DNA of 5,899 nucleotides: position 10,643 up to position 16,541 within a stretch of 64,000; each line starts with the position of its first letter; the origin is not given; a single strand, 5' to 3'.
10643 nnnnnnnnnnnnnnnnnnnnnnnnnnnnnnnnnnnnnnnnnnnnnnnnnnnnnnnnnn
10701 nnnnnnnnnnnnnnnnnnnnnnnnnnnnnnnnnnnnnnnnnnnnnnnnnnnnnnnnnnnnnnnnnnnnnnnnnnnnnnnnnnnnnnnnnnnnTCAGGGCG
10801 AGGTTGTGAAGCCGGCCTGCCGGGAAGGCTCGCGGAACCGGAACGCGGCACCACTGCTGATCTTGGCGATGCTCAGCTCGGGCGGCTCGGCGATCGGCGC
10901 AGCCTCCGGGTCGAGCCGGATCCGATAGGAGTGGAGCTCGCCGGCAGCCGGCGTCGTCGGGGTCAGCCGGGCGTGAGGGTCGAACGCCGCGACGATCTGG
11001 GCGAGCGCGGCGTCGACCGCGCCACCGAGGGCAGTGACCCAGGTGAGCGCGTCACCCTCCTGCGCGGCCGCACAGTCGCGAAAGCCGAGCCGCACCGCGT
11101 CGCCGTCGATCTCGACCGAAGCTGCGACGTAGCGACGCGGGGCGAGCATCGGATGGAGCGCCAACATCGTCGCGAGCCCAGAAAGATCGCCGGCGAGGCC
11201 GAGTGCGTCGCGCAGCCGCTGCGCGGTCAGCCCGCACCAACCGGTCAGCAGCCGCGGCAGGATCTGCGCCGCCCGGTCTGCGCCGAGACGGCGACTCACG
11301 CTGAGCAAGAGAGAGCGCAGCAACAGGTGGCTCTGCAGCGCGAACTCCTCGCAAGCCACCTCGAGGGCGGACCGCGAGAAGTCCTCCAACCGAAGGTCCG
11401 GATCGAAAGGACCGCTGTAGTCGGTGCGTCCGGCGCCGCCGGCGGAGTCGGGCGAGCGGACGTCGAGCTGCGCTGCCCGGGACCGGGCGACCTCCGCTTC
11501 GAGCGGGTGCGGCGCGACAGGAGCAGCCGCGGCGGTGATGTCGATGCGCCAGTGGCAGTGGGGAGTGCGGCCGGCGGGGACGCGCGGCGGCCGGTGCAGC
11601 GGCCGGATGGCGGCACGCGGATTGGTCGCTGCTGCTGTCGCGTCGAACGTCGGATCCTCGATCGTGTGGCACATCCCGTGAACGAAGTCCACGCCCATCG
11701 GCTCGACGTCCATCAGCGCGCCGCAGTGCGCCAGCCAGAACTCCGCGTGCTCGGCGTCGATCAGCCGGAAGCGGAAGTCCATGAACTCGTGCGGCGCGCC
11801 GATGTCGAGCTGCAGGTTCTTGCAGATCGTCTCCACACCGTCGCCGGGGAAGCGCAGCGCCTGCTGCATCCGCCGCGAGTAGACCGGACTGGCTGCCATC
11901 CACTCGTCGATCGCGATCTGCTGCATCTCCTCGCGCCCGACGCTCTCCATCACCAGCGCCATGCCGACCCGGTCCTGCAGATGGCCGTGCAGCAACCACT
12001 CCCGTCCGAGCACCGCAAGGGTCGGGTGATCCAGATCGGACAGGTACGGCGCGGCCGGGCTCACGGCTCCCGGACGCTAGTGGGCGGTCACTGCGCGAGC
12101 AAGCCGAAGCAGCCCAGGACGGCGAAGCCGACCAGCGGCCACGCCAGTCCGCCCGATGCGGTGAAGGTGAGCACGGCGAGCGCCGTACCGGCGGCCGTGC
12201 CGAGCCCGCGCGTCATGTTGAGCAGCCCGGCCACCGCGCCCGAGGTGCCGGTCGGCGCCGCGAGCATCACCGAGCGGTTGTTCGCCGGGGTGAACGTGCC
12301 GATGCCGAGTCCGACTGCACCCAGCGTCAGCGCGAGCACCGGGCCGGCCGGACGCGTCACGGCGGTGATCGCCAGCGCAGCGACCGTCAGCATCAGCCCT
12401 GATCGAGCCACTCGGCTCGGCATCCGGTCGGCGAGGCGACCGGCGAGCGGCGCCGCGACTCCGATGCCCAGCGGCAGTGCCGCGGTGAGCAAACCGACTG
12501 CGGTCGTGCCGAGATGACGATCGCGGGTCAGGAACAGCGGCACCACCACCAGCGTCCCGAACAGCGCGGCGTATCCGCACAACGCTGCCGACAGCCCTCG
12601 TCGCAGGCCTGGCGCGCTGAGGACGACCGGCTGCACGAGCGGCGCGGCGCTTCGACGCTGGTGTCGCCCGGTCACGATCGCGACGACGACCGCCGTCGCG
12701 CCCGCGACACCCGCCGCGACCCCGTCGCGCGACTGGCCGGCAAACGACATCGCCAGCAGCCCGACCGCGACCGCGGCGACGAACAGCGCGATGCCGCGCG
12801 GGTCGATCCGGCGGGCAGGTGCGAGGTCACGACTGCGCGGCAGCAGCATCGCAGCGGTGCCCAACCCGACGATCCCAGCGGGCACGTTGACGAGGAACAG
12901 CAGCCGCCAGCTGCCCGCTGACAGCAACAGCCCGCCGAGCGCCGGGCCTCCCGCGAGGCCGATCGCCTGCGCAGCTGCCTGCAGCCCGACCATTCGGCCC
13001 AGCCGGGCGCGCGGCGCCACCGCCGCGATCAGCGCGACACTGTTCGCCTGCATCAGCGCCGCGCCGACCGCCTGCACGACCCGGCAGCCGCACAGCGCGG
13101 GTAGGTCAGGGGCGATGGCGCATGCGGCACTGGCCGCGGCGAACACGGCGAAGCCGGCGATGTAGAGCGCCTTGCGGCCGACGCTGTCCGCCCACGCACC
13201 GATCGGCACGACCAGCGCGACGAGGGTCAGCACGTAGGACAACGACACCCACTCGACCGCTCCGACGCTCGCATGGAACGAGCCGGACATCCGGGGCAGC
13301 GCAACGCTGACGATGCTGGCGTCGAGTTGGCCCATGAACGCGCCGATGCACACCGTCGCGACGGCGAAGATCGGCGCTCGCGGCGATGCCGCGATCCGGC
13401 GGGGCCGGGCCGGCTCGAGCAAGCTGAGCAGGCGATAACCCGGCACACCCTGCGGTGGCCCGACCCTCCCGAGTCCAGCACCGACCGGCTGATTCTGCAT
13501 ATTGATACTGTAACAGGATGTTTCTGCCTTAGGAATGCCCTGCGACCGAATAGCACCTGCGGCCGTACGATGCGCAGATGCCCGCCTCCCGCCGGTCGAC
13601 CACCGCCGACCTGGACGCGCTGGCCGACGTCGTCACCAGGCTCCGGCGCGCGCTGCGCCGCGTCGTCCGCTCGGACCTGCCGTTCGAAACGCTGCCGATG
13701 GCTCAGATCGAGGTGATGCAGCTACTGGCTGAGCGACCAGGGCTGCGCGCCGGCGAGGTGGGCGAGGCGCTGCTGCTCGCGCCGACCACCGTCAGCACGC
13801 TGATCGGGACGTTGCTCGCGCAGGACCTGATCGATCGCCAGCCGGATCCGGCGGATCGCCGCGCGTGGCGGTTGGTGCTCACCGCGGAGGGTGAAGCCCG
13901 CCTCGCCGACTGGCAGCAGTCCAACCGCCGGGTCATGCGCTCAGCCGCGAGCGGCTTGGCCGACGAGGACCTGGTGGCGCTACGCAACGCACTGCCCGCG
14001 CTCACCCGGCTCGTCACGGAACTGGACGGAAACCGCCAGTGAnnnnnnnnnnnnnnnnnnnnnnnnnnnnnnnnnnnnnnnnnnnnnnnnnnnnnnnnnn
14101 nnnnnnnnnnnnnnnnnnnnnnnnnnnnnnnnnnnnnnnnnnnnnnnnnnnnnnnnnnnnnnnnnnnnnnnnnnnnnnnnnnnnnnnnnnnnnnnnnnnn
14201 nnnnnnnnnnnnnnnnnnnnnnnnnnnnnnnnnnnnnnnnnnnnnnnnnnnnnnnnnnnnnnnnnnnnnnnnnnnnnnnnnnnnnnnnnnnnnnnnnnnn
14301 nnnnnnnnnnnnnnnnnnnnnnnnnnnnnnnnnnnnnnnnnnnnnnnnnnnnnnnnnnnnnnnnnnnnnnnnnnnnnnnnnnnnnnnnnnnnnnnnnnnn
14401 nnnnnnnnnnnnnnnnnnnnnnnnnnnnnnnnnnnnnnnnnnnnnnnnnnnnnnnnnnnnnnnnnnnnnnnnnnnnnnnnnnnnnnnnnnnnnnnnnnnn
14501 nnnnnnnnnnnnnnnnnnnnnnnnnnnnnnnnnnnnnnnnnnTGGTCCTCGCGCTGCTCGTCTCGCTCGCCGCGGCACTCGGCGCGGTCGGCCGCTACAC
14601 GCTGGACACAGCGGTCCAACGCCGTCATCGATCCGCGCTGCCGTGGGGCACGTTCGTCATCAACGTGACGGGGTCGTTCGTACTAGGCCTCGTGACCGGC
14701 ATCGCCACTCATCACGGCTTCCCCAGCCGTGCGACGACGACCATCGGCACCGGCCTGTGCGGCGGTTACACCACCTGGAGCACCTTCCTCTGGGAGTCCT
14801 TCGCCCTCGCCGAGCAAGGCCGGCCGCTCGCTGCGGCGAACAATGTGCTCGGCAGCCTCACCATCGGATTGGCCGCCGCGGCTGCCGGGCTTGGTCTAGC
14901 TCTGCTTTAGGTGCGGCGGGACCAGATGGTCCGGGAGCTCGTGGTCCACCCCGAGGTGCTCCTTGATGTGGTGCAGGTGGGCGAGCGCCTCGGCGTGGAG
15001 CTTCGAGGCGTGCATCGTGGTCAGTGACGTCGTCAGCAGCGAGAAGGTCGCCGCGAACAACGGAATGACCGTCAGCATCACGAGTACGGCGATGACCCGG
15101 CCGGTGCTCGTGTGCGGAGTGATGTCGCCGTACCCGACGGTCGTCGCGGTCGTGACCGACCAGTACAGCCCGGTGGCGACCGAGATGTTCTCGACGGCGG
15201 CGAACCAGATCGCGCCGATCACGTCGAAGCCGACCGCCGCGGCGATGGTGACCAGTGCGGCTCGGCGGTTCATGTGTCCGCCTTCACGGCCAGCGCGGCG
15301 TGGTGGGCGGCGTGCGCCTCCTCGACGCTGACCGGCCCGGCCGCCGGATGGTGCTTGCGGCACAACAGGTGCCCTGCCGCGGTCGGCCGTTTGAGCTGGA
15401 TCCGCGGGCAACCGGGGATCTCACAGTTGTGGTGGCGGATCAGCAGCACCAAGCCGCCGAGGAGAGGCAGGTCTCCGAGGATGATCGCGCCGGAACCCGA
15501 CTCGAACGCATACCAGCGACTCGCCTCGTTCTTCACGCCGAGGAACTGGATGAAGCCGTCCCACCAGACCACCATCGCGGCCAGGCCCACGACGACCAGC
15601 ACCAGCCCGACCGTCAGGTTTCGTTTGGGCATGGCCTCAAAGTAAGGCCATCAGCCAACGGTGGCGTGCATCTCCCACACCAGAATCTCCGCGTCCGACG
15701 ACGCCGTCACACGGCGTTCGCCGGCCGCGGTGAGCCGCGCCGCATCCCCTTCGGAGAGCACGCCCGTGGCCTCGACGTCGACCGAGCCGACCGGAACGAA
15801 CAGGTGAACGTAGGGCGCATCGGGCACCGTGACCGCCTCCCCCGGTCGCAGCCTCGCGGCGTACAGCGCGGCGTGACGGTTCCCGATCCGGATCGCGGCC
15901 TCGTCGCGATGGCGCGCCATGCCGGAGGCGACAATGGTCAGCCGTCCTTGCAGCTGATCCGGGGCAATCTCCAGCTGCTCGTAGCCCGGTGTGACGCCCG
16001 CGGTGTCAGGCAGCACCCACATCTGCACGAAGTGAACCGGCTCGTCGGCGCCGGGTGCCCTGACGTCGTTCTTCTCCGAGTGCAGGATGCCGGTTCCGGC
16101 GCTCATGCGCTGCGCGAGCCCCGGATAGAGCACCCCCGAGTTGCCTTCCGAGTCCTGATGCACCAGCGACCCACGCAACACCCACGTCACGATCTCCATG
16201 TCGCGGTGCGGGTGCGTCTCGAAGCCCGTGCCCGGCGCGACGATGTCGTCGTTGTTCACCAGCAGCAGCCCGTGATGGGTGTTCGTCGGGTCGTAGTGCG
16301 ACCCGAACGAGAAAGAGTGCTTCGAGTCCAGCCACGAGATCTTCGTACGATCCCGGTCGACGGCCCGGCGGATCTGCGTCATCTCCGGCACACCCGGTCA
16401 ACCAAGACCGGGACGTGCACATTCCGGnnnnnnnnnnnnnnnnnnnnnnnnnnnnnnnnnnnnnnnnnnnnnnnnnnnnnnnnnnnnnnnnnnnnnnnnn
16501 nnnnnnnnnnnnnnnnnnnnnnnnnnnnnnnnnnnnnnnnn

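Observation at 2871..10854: Sterol-type operon with three P450s (CYP51, CYP142-like, CYP123-like), a ferredoxin, an orphan binding protein and a cofactor-free isomerase-like gene, under a TetR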

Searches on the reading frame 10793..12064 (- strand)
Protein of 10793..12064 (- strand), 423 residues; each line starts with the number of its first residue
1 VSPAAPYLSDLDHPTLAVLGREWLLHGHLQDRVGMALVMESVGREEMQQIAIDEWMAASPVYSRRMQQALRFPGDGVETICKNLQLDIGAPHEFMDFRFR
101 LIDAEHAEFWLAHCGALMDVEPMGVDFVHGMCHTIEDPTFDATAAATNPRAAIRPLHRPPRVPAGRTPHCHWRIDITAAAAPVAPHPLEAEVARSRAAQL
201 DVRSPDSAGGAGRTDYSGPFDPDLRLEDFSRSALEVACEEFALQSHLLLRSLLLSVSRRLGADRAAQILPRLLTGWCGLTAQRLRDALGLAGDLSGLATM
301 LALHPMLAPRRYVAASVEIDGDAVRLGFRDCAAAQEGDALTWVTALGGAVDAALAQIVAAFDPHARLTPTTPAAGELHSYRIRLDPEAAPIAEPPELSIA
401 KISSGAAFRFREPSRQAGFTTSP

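Call 12: search_protein_families(library=pfam, proteins=[window:10793-12064:-])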
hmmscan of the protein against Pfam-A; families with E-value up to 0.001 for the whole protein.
window:10793-12064:- (423 aa): 0 families

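Call 33: search_solved_structures(query=window:10793-12064:-, max_evalue=1)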
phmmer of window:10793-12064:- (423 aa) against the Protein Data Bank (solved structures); distinct sequences matched with E-value up to 1: 0.

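Call 39: find_homologous_proteins(query=window:10793-12064:-, max_evalue=0.00001)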
Query window:10793-12064:- (423 aa): 4605 proteins with E <= 0.00001 among 8000 candidates; the best 120 are listed.
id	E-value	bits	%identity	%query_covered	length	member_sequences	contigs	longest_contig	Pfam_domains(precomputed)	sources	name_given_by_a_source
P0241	1.6e-280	948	100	100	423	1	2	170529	-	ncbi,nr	ncbi:MAG TPA: hypothetical protein VG899_02830 [Mycobacteriales bacterium]|nr:hypothetical protein [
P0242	8.3e-208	709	77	97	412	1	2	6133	-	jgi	jgi:hypothetical protein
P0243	1.5e-205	701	77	97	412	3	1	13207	-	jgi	jgi:hypothetical protein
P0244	2.0e-205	701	76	97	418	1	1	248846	-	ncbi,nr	ncbi:MAG TPA: hypothetical protein VHB69_07945 [Mycobacteriales bacterium]|nr:hypothetical protein [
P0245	2.7e-205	701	76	97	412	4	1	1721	-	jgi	jgi:hypothetical protein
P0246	5.1e-204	696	76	96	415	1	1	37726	-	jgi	jgi:hypothetical protein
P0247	4.3e-203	693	77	96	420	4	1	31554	-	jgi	jgi:hypothetical protein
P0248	7.7e-202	689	74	97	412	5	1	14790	-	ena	-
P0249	1.0e-194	666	72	97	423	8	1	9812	-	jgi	jgi:hypothetical protein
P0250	3.3e-193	661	71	97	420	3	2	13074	-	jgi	jgi:hypothetical protein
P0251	9.5e-192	656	71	97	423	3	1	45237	-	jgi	jgi:hypothetical protein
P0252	1.7e-190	652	71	97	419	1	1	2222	-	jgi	-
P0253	3.0e-190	651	71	97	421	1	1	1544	-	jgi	jgi:hypothetical protein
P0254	4.9e-190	650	71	97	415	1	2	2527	-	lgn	-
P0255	2.3e-188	645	70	97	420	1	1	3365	-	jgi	jgi:hypothetical protein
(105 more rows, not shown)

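Call 40: find_encoding_contigs(protein=P0241, flank=10000, max_places=3)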
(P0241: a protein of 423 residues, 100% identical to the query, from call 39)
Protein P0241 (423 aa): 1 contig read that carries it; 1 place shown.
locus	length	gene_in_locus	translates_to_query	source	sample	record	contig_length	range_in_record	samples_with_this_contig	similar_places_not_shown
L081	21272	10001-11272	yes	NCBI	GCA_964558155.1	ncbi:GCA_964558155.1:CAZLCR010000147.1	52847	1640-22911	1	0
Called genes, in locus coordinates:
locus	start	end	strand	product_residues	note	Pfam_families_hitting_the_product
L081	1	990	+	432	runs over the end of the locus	PF05977:MFS_3, PF07690:MFS_1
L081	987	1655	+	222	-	PF03167:UDG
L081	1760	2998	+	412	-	PF00877:NLPC_P60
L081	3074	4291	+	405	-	PF00389:2-Hacid_dh, PF03446:NAD_binding_2 (faint), PF01842:ACT (faint), PF02826:2-Hacid_dh_C, PF22629:ACT_AHAS_ss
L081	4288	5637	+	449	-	PF01565:FAD_binding_4, PF02913:FAD-oxidase_C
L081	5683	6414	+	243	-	PF02678:Pirin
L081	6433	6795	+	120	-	-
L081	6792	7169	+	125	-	PF00520:Ion_trans (weak), PF07885:Ion_trans_2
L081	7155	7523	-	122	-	PF02537:CRCB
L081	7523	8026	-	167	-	PF02537:CRCB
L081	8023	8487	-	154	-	PF01047:MarR, PF12802:MarR_2, PF13463:HTH_27 (weak)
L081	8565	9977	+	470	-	PF05977:MFS_3 (weak), PF00083:Sugar_tr (weak), PF07690:MFS_1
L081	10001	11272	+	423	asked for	-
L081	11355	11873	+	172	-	PF00440:TetR_N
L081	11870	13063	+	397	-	PF00067:p450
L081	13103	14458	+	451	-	PF00067:p450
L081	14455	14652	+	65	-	PF06902:Fer4_19 (weak), PF13459:Fer4_15, PF13370:Fer4_13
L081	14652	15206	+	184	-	-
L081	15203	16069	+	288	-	PF02826:2-Hacid_dh_C (faint), PF03446:NAD_binding_2, PF14833:NAD_binding_11 (weak)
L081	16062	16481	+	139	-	PF02627:CMD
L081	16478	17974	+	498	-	PF13458:Peripla_BP_6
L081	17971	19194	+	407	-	PF00067:p450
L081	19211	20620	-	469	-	PF02233:PNTB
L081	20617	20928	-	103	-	PF12769:PNTB_4TM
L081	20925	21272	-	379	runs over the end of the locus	PF05222:AlaDh_PNT_N, PF01262:AlaDh_PNT_C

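Call 55: predict_structure(alignment_id=A2)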
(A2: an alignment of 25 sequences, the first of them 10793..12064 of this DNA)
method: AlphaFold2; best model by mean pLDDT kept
length: 423 residues; sequences in the alignment: 25
mean_pLDDT: 88.5   pTM: 0.90
mean pLDDT of the five models: 88.5, 88.5, 87.9, 87.4, 87.2
residues with pLDDT >= 90: 313; 70-90: 50; 50-70: 43; < 50: 17
segments of 3 or more residues with pLDDT < 50: 161-166, 413-423
pLDDT, mean of each block of 10 residues (from residue 1): 84 94 91 90 93 96 97 96 85 74 95 65 65 85 95 80 54 92 95 98 85 93 92 96 97 98 97 96 95 97 97 97 97 94 94 97 98 97 96 90 63 42 35
secondary structure, 60 per line:
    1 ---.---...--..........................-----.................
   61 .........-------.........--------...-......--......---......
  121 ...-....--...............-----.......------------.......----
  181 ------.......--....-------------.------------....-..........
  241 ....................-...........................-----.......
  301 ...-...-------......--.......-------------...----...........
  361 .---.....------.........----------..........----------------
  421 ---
elements in order: H13-38 H44-69 H77-85 E98-103 E106-111 H115-123 H125-128 H131-145 E151-157 E170-176 H187-193 H196-199 H231-260 H262-288 H294-303 E315-320 E323-329 H350-361 E365-369 E376-384 H395-404

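Call 66: search_protein_families(library=pfam, proteins=[window:10793-12064:-], max_evalue=10)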
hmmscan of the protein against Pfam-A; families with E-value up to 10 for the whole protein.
window:10793-12064:- (423 aa): 0 families

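Call 70: fold_search(model_id=the predicted structure, library=pdb)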
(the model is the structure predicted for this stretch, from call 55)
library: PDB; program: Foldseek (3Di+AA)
matches with E <= 10: 84; with E <= 0.001: 0
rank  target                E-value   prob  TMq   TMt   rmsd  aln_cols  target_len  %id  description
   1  7vqf                  5.7e-02  0.97  0.21  0.39   5.9       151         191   13  Phenol binding protein, MopR (released 2022-09-07)
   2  6iy8_B                1.4e-01  0.94  0.22  0.21   6.7       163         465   16  DmpR-phenol complex of Pseudomonas putida (released 2020-06-10)
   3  6aq3_A                1.5e-01  0.77  0.20  0.37   7.3       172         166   11  Crystal structure of a trafficking protein particle complex subunit 3 from Naegleria fowleri covalently bound to palmi (released 2017-08-30)
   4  7mwr_A                1.5e-01  0.44  0.14  0.24  14.4       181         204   10  Structure of De Novo designed beta sheet heterodimer LHD101A53/B4 (released 2022-01-19)
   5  7zzq_F                1.7e-01  0.77  0.20  0.40   6.5       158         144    9  BcsH-BcsD 'beads-on-a-string' filament, local refine (released 2022-12-28)
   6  9dd4_A                1.7e-01  0.72  0.15  0.37   8.0       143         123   15  Crystal Structure of Designed facilitated dissociation target LHD101An1: LHD101A with an N-terminal extension (released 2025-08-20)
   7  6aq3_E                1.7e-01  0.85  0.22  0.41   6.7       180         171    9  Crystal structure of a trafficking protein particle complex subunit 3 from Naegleria fowleri covalently bound to palmi (released 2017-08-30)
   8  7e8t_C                1.8e-01  0.92  0.23  0.44   7.5       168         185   11  Monomer of Ypt32-TRAPPII (released 2022-02-09)
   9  9dd0_B                2.2e-01  0.92  0.19  0.48   6.0       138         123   12  Designed allosteric facilitated dissociation switch AS1 in complex state TH with methylated lysines, crystal #2 (released 2025-08-20)
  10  9dcz_B                2.2e-01  0.84  0.17  0.42   7.2       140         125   13  Designed allosteric facilitated dissociation switch AS1 in complex state TH with methylated lysines, crystal #1 (released 2025-08-20)
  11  7zzq_P                2.4e-01  0.69  0.19  0.40   6.5       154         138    9  BcsH-BcsD 'beads-on-a-string' filament, local refine (released 2022-12-28)
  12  8pkd_A                2.7e-01  0.77  0.20  0.41   5.6       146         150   10  Cryo-EM structure of Orrella dioscoreae BcsD (released 2023-12-20)
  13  7yh3_B                3.1e-01  0.85  0.22  0.48   6.1       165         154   12  TRAPPC3 from Thorarchaeota SMTZ1-45 (released 2023-07-19)
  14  6aq3_B                3.1e-01  0.82  0.21  0.42   6.1       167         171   12  Crystal structure of a trafficking protein particle complex subunit 3 from Naegleria fowleri covalently bound to palmi (released 2017-08-30)
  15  3cue_E                3.3e-01  0.84  0.23  0.44   7.8       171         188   11  Crystal structure of a TRAPP subassembly activating the Rab Ypt1p (released 2008-07-08)
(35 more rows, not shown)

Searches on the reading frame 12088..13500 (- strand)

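Call 12: search_protein_families(library=pfam, proteins=[window:12088-13500:-])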
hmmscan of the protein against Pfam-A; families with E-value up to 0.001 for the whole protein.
window:12088-13500:- (470 aa): 3 families
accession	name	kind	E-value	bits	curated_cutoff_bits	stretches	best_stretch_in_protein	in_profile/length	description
PF07690.21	MFS_1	-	3.6e-43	148.3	33.4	2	50-235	1-187/347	Major Facilitator Superfamily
PF00083.30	Sugar_tr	-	6.3e-06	25.8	22.3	1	98-221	64-192/452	Sugar (and other) transporter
PF05977.19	MFS_3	-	1.1e-05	24.5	27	1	48-208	13-178/524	Transmembrane secretion effector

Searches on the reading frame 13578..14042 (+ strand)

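Call 12: search_protein_families(library=pfam, proteins=[window:13578-14042:+])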
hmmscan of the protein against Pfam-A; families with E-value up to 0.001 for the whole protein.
window:13578-14042:+ (154 aa): 4 families
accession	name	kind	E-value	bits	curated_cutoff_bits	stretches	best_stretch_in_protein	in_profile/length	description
PF12802.13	MarR_2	-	3e-11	43.8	27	1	39-96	3-61/61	MarR family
PF01047.28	MarR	-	5.7e-11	42.6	24.6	1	39-96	1-58/59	MarR family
PF13463.12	HTH_27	-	9.9e-06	26.2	22.2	1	43-105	5-68/68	Winged helix DNA-binding domain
PF09339.16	HTH_IclR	-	0.00036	20.7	22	1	45-89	7-52/52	IclR helix-turn-helix domain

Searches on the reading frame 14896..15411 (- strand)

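Call 12: search_protein_families(library=pfam, proteins=[window:14896-15411:-])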
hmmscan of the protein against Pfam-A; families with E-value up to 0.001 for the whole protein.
window:14896-15411:- (171 aa): 2 families
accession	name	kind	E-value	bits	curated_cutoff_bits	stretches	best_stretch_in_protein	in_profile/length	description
PF07885.22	Ion_trans_2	-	7.1e-16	58.3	22.5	1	62-131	6-78/79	Ion channel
PF00520.37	Ion_trans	-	2.9e-05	23.8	25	1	77-131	173-234/241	Ion transport protein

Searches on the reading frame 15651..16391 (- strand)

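Call 12: search_protein_families(library=pfam, proteins=[window:15651-16391:-])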
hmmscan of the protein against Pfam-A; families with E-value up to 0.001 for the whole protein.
window:15651-16391:- (246 aa): 2 families
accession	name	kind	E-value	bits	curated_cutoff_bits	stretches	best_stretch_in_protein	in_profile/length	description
PF02678.22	Pirin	-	8.8e-35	119.4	26.1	1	11-126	4-108/108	Pirin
PF17954.7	Pirin_C_2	-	3e-06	27.8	22.9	1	166-241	11-86/86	Quercetinase C-terminal cupin domain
